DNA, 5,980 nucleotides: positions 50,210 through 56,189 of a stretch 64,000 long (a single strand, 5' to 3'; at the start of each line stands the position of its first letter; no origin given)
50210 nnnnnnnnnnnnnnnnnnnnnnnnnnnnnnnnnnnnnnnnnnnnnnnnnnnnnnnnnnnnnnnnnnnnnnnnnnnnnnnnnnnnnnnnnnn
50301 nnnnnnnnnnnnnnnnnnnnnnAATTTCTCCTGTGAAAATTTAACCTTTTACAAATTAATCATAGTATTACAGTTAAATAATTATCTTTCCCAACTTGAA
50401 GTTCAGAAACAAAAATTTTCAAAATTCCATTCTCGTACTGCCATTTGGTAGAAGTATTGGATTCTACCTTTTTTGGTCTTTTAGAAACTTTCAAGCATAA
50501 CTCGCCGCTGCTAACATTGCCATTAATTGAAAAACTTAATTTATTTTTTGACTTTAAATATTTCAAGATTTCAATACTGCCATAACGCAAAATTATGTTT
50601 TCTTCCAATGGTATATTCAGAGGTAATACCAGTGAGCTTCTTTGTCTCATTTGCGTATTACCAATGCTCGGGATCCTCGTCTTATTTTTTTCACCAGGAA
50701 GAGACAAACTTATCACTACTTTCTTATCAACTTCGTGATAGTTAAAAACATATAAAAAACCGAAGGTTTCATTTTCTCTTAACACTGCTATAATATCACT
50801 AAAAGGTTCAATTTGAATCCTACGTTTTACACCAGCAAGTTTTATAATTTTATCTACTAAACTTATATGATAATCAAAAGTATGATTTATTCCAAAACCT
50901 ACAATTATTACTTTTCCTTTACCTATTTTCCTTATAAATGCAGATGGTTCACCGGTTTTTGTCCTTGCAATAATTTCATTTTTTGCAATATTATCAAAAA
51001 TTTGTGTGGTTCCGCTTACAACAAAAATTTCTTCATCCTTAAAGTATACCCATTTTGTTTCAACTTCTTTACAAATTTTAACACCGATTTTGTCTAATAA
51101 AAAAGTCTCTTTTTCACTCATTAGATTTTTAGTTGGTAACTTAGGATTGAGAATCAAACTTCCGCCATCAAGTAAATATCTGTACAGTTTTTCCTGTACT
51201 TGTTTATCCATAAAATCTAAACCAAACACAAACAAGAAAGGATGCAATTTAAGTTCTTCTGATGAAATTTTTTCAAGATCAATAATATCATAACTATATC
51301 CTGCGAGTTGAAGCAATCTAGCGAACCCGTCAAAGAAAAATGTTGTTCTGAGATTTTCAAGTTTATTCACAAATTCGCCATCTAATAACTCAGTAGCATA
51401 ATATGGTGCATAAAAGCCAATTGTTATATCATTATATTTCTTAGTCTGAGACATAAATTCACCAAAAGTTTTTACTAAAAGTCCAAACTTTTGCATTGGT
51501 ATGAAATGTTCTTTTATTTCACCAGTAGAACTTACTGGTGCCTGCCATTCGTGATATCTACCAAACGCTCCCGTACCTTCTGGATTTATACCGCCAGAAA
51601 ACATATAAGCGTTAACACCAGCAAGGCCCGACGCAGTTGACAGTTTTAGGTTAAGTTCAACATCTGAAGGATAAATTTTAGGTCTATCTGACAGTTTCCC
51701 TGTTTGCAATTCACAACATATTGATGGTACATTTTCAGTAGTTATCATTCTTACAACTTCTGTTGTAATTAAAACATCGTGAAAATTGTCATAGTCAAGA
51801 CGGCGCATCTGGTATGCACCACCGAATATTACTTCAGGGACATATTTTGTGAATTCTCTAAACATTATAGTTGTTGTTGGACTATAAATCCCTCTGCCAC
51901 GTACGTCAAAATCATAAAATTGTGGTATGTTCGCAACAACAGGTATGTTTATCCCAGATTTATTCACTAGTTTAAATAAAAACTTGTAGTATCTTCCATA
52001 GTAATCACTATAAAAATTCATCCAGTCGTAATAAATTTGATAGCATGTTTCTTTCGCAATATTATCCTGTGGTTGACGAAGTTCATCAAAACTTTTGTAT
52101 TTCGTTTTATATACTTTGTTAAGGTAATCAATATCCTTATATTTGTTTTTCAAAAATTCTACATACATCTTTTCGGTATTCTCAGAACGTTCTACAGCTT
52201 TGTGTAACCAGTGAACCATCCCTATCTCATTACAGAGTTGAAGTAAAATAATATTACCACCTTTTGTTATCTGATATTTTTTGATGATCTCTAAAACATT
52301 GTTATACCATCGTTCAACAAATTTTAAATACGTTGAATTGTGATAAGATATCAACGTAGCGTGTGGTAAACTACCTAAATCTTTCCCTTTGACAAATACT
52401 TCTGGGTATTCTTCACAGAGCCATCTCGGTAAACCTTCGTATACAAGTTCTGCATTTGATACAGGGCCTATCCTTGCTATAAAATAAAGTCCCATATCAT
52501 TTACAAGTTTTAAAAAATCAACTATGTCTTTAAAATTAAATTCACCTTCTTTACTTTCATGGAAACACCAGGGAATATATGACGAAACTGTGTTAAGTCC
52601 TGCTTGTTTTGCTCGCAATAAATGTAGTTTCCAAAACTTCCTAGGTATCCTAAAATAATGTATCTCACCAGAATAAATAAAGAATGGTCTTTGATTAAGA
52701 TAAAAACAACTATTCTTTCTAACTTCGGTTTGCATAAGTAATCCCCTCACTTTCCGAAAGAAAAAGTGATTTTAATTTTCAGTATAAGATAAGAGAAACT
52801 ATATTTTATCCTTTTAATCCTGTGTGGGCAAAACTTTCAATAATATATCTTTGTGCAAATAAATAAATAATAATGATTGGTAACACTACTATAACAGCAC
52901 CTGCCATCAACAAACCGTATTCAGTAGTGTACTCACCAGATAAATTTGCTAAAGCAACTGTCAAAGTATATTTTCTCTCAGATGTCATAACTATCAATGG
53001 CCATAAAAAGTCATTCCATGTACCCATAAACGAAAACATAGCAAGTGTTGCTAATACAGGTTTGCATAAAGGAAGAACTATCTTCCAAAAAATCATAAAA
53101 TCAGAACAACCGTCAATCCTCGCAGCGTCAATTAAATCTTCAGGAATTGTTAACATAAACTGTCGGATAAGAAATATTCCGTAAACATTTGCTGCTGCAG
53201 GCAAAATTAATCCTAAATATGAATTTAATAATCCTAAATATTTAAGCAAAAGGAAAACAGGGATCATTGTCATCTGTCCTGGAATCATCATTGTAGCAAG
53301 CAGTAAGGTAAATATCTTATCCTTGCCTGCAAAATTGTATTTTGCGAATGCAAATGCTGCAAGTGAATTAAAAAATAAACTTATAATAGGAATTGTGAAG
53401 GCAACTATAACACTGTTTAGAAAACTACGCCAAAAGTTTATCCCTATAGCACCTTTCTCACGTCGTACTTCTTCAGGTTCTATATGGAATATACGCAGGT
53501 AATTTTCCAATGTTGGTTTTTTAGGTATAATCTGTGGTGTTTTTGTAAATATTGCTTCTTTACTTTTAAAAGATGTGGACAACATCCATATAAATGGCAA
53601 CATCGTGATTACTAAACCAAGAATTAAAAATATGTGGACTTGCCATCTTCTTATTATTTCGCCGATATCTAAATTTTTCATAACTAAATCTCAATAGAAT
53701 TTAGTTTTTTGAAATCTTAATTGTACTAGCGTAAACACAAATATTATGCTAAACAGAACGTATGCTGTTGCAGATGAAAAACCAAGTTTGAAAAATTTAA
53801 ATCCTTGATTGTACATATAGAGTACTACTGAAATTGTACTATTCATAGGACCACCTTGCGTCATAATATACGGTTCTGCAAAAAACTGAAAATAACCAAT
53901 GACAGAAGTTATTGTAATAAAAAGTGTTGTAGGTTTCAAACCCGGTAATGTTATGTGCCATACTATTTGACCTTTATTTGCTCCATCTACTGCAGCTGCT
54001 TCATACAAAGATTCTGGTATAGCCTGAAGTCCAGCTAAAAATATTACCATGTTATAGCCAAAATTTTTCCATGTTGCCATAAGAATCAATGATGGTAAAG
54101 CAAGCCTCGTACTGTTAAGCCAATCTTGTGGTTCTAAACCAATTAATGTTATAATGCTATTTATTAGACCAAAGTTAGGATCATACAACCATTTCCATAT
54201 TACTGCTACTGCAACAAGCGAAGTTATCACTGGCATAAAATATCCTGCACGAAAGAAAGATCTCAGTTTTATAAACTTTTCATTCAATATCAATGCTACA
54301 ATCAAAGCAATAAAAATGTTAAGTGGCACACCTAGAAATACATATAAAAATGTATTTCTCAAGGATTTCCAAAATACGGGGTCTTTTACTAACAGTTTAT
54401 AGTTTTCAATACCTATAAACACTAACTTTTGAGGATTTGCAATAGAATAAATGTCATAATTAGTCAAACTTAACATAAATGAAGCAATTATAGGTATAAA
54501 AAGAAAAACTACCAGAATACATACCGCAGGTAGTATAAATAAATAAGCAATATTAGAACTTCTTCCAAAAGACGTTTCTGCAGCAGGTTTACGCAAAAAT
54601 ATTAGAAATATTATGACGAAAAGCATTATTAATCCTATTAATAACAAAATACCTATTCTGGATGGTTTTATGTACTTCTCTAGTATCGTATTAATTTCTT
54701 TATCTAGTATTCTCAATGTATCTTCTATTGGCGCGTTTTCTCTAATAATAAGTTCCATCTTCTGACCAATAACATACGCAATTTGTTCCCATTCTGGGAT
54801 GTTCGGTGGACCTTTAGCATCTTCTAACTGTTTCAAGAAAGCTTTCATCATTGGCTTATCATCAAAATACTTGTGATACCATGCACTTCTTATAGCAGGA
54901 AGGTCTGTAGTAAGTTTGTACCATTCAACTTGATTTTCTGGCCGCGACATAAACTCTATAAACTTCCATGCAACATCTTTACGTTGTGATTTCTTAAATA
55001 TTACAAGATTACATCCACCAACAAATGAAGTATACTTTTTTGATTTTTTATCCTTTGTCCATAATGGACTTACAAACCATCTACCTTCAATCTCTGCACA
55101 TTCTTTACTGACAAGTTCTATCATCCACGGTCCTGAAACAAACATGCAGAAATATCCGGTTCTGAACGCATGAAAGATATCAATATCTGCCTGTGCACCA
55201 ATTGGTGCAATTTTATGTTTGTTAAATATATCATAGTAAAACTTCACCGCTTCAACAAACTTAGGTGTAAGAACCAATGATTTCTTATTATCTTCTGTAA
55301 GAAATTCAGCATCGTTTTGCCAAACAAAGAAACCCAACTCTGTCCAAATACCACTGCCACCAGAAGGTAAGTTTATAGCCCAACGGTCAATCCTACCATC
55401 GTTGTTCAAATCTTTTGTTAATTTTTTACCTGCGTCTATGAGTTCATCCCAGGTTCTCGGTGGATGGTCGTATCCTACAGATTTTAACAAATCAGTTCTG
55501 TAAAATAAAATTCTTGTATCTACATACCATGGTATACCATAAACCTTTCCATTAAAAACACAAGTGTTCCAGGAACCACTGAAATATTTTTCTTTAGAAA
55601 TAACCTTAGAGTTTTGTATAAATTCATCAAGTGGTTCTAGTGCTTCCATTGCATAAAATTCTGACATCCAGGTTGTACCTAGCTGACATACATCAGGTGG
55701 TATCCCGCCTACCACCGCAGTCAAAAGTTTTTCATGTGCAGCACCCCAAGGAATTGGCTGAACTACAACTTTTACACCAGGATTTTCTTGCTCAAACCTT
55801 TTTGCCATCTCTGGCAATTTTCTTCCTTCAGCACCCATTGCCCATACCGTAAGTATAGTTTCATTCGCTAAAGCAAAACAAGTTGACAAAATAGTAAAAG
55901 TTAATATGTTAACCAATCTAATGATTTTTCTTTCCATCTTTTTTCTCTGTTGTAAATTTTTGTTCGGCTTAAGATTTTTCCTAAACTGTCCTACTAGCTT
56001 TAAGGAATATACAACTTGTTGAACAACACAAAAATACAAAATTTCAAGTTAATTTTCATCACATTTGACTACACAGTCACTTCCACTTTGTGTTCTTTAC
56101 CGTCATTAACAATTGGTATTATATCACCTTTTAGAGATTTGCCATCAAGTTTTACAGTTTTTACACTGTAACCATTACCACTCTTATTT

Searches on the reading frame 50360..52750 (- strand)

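Call 85: search_protein_families(library=pfam, proteins=[window:50360-52750:-], max_evalue=0.00001)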
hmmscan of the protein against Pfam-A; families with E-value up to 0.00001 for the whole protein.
window:50360-52750:- (796 aa): 3 families
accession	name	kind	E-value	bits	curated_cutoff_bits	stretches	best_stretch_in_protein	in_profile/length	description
PF01301.25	Glyco_hydro_35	-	9.3e-43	147.5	27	1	16-204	2-175/319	Glycosyl hydrolases family 35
PF22369.2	GLMA_2nd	-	3e-29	101.9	27.7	1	459-576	5-124/138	GLMA-like, second domain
PF02449.21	Glyco_hydro_42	-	8.1e-25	88.4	21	1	34-352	6-302/376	Beta-galactosidase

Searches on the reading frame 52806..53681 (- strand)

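Call 85: search_protein_families(library=pfam, proteins=[window:52806-53681:-], max_evalue=0.00001)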
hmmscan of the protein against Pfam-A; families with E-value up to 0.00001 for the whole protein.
window:52806-53681:- (291 aa): 1 family
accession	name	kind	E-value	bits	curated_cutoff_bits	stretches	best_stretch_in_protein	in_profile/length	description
PF00528.27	BPD_transp_1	-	8.9e-20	71.6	26.4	1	109-280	5-178/184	Binding-protein-dependent transport system inner membrane component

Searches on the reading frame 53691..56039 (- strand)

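Call 85: search_protein_families(library=pfam, proteins=[window:53691-56039:-], max_evalue=0.00001)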
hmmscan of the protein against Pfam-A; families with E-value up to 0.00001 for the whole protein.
window:53691-56039:- (782 aa): 3 families
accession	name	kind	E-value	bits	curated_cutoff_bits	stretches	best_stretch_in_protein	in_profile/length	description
PF01547.30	SBP_bac_1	-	4e-49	168.7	26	1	71-370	6-306/307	Bacterial extracellular solute-binding protein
PF13416.11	SBP_bac_8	-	1e-37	130.9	27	1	77-398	1-277/279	Bacterial extracellular solute-binding protein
PF00528.27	BPD_transp_1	-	5.1e-17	62.6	26.4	1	575-775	34-177/184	Binding-protein-dependent transport system inner membrane component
